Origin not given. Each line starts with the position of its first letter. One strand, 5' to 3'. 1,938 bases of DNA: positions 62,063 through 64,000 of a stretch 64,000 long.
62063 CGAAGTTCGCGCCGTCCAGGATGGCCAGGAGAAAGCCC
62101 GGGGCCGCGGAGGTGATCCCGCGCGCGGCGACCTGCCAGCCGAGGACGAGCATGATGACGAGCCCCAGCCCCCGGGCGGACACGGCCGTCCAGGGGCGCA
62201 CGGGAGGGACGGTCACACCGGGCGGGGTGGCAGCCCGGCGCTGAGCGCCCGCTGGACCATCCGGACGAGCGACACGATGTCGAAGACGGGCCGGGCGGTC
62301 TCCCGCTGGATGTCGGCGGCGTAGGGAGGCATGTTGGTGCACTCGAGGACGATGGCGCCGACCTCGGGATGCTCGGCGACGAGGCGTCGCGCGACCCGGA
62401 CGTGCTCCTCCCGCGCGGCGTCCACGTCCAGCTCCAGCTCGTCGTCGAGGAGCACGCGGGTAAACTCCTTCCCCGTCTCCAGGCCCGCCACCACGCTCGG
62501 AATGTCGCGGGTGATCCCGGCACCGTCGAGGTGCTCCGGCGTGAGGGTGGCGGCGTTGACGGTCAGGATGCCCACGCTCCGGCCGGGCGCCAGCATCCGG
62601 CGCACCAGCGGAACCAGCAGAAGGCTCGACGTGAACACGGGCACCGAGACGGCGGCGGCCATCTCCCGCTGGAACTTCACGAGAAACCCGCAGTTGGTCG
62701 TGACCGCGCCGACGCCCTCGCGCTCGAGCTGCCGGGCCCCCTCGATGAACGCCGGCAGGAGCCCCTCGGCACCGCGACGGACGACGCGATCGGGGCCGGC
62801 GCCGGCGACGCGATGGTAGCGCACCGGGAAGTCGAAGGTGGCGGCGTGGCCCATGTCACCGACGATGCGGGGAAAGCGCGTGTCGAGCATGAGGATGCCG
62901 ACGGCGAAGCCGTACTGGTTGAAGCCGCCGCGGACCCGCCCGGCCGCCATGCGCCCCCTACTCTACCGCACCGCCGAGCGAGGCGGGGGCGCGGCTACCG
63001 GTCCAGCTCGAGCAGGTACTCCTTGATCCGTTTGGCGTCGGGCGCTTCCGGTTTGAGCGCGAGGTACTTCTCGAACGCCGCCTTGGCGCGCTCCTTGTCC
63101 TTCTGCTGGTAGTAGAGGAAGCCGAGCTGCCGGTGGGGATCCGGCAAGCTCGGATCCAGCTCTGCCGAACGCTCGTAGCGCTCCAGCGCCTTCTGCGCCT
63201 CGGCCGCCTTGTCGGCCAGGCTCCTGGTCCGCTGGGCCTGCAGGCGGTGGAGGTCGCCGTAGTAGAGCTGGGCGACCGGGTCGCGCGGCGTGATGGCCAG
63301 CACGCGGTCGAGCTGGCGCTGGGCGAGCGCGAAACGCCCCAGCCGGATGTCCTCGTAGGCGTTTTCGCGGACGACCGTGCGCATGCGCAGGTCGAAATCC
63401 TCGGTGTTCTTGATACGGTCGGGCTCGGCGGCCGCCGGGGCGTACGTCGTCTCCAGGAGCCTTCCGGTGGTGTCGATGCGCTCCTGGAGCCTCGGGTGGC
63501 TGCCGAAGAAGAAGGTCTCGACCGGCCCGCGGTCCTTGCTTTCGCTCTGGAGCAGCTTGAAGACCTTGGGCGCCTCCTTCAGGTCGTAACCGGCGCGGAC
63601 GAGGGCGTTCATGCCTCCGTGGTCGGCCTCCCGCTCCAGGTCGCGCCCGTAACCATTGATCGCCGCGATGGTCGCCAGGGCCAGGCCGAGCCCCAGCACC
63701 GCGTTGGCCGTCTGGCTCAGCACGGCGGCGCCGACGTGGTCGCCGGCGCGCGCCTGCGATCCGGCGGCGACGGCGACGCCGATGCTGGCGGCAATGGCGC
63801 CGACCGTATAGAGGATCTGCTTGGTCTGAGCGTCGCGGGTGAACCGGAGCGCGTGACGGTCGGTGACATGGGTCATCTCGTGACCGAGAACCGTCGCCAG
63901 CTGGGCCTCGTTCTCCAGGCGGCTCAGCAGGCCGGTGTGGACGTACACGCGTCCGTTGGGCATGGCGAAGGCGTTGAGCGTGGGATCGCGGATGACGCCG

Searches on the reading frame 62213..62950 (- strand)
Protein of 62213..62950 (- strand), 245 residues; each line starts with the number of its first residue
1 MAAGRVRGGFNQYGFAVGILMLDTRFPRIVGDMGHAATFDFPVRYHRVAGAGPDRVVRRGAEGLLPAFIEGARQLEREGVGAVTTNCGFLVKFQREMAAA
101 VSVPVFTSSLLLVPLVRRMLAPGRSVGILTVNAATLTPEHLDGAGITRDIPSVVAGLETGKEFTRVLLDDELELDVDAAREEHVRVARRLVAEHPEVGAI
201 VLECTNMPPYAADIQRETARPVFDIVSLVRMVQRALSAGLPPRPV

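Call 82: search_protein_families(library=pfam, proteins=[window:62213-62950:-], max_evalue=0.00001)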
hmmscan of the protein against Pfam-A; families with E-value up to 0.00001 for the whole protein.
window:62213-62950:- (245 aa): 1 family
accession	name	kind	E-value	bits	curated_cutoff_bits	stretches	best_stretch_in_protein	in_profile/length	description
PF01177.27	Asp_Glu_race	-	7.5e-12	45.9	31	1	66-227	54-205/211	Asp/Glu/Hydantoin racemase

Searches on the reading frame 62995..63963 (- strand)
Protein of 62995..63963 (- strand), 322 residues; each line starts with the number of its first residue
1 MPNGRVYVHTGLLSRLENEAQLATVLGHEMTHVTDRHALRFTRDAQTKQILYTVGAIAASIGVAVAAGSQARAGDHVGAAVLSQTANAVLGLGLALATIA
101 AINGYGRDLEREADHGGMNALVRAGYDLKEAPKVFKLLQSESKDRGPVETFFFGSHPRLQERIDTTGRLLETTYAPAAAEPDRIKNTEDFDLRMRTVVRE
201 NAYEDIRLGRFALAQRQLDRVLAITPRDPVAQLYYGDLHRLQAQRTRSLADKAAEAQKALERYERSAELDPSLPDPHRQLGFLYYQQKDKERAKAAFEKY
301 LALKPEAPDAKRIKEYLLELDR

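Call 82: search_protein_families(library=pfam, proteins=[window:62995-63963:-], max_evalue=0.00001)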
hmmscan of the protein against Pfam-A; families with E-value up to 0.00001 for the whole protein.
window:62995-63963:- (322 aa): 4 families
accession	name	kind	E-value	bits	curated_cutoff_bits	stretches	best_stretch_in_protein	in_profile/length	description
PF01435.24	Peptidase_M48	-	1.5e-24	87.2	20.3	1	2-164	45-180/186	Peptidase family M48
PF13371.12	TPR_9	-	3e-14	53.2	35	1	255-316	10-71/73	Tetratricopeptide repeat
PF07719.23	TPR_2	-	2.6e-08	33.8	27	0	276-306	3-33/34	Tetratricopeptide repeat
PF13414.12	TPR_11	-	2.2e-07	30.9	26.8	1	258-287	12-41/42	TPR repeat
